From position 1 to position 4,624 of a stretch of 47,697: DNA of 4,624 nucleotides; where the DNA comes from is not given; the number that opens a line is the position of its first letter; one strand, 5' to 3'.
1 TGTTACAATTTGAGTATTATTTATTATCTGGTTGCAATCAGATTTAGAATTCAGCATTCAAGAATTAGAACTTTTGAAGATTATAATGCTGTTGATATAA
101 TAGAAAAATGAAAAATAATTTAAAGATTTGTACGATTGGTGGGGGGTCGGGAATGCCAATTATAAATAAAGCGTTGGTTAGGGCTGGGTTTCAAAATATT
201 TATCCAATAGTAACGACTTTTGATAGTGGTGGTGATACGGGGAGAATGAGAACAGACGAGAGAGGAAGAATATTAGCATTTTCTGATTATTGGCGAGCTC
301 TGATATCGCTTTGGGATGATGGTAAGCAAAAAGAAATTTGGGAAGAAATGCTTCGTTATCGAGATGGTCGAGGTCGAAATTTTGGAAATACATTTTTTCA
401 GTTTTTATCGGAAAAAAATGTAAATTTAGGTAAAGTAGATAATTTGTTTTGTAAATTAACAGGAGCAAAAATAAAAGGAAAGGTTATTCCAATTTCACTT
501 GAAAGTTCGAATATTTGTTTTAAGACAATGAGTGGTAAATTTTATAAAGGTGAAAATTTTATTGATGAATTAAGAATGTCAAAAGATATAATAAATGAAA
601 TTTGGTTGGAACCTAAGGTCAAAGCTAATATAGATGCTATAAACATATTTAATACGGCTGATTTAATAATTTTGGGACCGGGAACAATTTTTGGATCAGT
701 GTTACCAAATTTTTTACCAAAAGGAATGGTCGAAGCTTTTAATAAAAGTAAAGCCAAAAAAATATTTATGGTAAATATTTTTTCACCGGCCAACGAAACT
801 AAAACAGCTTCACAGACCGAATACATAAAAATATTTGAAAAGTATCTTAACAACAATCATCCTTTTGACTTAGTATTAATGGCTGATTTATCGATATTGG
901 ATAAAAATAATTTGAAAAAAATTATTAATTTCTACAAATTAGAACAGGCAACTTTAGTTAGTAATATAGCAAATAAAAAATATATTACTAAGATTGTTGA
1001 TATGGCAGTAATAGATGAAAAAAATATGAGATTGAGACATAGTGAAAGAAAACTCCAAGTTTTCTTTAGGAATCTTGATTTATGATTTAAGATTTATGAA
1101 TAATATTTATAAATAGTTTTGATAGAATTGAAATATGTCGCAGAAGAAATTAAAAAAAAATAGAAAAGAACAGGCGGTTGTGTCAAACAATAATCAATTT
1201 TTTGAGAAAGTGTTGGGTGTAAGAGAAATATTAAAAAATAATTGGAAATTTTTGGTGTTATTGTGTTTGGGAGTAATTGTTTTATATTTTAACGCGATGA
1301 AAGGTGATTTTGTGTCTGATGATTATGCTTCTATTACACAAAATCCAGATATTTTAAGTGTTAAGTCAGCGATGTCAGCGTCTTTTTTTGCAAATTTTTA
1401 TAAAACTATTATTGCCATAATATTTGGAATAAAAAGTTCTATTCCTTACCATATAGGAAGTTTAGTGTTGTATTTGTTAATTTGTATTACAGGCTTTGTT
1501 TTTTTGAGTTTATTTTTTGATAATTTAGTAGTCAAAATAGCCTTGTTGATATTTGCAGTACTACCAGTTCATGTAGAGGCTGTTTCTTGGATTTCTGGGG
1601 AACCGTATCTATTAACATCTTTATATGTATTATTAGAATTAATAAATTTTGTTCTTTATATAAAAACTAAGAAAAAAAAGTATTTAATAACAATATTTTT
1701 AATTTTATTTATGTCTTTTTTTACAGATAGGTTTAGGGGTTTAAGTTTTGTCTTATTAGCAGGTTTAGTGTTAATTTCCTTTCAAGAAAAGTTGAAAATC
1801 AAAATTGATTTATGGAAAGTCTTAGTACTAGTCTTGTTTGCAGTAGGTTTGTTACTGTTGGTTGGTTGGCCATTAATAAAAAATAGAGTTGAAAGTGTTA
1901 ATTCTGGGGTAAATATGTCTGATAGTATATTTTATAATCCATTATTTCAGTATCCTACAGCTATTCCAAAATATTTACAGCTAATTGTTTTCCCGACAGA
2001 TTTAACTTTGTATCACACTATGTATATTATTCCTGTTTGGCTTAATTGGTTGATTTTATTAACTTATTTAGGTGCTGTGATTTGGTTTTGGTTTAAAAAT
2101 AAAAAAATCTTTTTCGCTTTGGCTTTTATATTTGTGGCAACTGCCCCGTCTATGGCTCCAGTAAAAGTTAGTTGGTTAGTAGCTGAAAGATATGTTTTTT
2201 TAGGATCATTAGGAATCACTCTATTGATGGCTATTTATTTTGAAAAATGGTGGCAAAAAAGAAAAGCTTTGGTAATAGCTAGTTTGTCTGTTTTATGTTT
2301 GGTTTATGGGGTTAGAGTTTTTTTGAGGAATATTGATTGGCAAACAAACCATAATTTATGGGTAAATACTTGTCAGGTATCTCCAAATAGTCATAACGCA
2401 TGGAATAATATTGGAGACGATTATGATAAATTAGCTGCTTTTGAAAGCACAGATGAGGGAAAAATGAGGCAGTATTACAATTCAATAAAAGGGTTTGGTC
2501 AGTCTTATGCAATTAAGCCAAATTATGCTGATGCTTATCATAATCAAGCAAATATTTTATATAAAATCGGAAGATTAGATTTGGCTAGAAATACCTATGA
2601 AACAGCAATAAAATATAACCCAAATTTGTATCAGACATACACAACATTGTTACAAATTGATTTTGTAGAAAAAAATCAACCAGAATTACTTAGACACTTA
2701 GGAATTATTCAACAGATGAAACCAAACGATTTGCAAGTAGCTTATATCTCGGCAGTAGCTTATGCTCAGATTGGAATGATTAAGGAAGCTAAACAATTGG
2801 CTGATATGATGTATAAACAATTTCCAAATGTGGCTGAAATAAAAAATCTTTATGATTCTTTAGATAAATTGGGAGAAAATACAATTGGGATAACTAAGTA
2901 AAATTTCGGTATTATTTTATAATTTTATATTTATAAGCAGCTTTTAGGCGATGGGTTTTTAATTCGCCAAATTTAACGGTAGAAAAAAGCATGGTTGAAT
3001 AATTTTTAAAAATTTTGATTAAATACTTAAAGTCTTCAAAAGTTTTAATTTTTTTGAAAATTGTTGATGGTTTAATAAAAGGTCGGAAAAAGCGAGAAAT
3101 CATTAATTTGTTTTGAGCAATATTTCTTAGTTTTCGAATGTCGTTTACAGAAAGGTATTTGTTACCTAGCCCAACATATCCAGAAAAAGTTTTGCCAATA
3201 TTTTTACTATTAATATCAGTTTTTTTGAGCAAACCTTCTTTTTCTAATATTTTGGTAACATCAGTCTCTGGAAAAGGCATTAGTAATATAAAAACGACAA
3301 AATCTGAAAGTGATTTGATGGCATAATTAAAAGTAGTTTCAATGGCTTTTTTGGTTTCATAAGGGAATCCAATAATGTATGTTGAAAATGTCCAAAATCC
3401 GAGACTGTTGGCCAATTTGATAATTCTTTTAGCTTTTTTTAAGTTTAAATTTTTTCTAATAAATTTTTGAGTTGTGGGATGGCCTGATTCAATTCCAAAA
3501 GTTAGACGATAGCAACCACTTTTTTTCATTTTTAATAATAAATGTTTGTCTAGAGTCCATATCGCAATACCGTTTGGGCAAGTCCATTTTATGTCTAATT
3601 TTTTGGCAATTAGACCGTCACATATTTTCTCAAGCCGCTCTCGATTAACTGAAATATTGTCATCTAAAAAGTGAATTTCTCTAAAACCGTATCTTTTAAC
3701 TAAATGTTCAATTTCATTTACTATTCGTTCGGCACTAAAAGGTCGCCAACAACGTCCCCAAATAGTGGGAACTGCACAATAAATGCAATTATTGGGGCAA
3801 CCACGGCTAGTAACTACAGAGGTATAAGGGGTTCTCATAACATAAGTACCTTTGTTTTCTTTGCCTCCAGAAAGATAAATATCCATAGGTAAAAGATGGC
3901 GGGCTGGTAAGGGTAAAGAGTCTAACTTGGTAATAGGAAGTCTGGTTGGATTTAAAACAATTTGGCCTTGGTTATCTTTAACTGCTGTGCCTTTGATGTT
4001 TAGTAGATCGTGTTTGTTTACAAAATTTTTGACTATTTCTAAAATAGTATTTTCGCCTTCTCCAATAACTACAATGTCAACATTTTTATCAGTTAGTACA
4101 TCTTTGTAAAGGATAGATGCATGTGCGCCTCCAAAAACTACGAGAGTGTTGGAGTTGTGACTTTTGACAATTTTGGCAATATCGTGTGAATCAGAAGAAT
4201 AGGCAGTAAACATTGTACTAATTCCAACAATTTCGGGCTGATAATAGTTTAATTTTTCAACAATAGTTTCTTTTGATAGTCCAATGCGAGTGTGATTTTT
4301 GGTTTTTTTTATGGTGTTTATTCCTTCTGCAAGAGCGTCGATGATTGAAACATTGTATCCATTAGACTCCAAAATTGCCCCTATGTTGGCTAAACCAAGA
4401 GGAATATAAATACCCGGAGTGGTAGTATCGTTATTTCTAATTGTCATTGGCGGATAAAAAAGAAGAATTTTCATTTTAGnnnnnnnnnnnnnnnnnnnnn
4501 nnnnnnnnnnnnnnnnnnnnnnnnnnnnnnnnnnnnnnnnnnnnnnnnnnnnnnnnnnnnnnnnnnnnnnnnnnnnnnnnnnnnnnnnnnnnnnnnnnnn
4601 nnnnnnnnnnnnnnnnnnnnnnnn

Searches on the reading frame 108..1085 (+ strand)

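Call 11: search_protein_families(library=pfam, proteins=[window:108-1085:+], max_evalue=0.01)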
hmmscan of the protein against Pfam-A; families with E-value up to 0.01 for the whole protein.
window:108-1085:+ (325 aa): 1 family
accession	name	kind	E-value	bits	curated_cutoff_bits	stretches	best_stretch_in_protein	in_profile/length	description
PF01933.23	CofD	-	2.9e-38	132.2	30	1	7-282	1-268/290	2-phospho-L-lactate transferase CofD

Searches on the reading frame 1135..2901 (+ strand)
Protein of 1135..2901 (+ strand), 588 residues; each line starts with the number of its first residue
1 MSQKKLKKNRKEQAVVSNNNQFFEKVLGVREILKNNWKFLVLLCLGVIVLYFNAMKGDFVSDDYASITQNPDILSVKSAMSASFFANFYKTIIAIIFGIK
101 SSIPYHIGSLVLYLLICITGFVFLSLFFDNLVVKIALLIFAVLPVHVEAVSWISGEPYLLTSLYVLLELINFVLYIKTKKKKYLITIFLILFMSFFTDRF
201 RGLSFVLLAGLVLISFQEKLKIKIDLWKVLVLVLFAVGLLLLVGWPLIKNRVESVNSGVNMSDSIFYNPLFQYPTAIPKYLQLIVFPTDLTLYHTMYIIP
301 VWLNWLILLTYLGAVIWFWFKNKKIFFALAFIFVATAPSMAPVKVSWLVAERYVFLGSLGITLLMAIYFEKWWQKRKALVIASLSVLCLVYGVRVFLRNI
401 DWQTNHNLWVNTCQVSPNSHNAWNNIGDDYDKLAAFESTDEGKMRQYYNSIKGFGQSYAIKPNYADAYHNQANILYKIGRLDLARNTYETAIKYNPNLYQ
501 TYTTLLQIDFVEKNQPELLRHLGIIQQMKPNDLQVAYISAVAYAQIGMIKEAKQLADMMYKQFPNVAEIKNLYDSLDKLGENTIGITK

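Call 11: search_protein_families(library=pfam, proteins=[window:1135-2901:+], max_evalue=0.01)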
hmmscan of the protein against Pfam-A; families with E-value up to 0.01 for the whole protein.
window:1135-2901:+ (588 aa): 9 families
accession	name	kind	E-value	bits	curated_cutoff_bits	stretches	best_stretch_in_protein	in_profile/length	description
PF14559.12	TPR_19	-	2.6e-07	31.3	25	1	454-498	14-60/68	Tetratricopeptide repeat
PF07719.23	TPR_2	-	4.8e-07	29.9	27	1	465-497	1-33/34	Tetratricopeptide repeat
PF13414.12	TPR_11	-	2.8e-06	27.4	26.8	1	473-500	2-29/42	TPR repeat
PF00515.34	TPR_1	-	4.6e-06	26.7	27.8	1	465-497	1-33/34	Tetratricopeptide repeat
PF13181.12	TPR_8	-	6.9e-06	26.3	25.7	1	465-497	1-33/34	Tetratricopeptide repeat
PF13431.12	TPR_17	-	6.1e-05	23.4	24.4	1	457-485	5-33/34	Tetratricopeptide repeat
PF13174.12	TPR_6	-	0.0001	23.2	26.3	0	466-497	1-32/33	Tetratricopeptide repeat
PF13428.12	TPR_14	-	0.0017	19.3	23.5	0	538-570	6-38/44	Tetratricopeptide repeat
PF13424.12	TPR_12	-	0.0045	17.6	30.1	0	462-493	42-73/77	Tetratricopeptide repeat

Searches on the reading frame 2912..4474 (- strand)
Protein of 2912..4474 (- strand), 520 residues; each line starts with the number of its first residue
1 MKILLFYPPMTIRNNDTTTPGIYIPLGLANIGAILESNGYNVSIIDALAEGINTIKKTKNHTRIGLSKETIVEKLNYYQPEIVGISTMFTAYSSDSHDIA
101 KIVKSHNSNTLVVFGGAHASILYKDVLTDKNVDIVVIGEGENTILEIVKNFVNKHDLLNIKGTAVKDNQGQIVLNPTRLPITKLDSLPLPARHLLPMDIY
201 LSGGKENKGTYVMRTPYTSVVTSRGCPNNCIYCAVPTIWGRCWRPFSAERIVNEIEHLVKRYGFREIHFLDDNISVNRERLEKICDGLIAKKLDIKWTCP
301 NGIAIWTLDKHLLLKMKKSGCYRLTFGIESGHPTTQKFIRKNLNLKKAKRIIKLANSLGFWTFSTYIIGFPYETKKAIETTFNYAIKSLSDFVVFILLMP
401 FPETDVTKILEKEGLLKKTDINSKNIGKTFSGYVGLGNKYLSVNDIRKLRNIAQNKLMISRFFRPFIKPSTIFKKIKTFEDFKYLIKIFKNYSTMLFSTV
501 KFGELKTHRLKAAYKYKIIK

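Call 9: search_protein_families(library=pfam, proteins=[window:2912-4474:-], max_evalue=0.01)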
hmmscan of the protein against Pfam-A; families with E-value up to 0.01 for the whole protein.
window:2912-4474:- (520 aa): 4 families
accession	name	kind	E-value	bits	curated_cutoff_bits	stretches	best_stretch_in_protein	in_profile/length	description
PF04055.27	Radical_SAM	-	1.9e-23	83.9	29.5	1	220-384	1-165/166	Radical SAM superfamily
PF02310.24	B12-binding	-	3.3e-21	75.8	32.1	1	18-147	7-120/121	B12 binding domain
PF08497.15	Radical_SAM_N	-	0.00013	21.8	25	0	123-169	152-201/301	Radical SAM N-terminal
PF19864.5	Radical_SAM_N2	-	0.0097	15.8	29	0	107-152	84-126/151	Radical SAM proteins, N-terminal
